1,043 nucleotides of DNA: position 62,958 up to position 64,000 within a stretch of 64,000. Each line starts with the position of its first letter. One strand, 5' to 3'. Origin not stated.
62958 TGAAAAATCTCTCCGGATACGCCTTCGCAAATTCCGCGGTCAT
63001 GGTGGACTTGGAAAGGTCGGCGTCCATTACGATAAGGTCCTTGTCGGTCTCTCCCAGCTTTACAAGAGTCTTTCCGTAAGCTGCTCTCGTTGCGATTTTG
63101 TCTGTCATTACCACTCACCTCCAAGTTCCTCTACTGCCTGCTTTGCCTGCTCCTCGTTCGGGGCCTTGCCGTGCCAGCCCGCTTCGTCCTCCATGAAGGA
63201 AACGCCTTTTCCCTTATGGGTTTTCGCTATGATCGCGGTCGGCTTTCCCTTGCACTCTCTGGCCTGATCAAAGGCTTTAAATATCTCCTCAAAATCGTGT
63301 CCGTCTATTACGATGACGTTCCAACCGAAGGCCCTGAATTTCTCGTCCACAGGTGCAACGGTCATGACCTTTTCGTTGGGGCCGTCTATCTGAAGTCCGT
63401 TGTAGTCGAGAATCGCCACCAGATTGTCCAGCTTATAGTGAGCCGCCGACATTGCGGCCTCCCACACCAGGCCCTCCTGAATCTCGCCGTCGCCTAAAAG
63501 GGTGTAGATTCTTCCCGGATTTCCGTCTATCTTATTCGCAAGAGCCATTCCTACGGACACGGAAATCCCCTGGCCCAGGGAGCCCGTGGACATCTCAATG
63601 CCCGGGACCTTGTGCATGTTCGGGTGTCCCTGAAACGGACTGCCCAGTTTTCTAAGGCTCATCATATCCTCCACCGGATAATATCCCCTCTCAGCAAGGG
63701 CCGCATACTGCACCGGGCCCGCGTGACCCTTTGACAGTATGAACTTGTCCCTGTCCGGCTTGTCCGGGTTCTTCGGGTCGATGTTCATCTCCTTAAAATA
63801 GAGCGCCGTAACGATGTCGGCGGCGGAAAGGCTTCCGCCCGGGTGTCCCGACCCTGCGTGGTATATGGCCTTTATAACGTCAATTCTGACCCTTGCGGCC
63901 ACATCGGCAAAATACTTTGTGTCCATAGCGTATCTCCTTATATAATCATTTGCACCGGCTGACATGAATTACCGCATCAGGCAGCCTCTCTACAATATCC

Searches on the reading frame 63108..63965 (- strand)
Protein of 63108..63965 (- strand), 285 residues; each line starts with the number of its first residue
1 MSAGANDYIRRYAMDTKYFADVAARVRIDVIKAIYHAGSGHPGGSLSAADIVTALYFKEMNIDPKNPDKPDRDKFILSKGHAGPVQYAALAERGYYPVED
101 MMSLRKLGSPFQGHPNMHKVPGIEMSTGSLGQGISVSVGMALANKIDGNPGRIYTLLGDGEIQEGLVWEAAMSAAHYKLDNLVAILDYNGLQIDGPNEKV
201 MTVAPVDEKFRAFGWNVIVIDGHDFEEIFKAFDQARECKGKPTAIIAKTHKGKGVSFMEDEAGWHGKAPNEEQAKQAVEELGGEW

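Call 40: search_protein_families(library=pfam, proteins=[window:63108-63965:-])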
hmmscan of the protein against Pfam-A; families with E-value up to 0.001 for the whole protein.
window:63108-63965:- (285 aa): 4 families
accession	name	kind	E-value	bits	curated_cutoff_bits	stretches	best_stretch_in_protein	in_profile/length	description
PF00456.26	Transketolase_N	-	1.7e-62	211.8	22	1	22-282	5-276/334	Transketolase, thiamine diphosphate binding domain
PF13292.11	DXP_synthase_N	-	1.4e-12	47.9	21.2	1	14-194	13-176/274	1-deoxy-D-xylulose-5-phosphate synthase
PF00676.26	E1_dh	-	3.3e-07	30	22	1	124-238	97-210/300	Dehydrogenase E1 component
PF09364.15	XFP_N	-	8.2e-05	22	23.7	1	118-233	130-245/364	XFP N-terminal domain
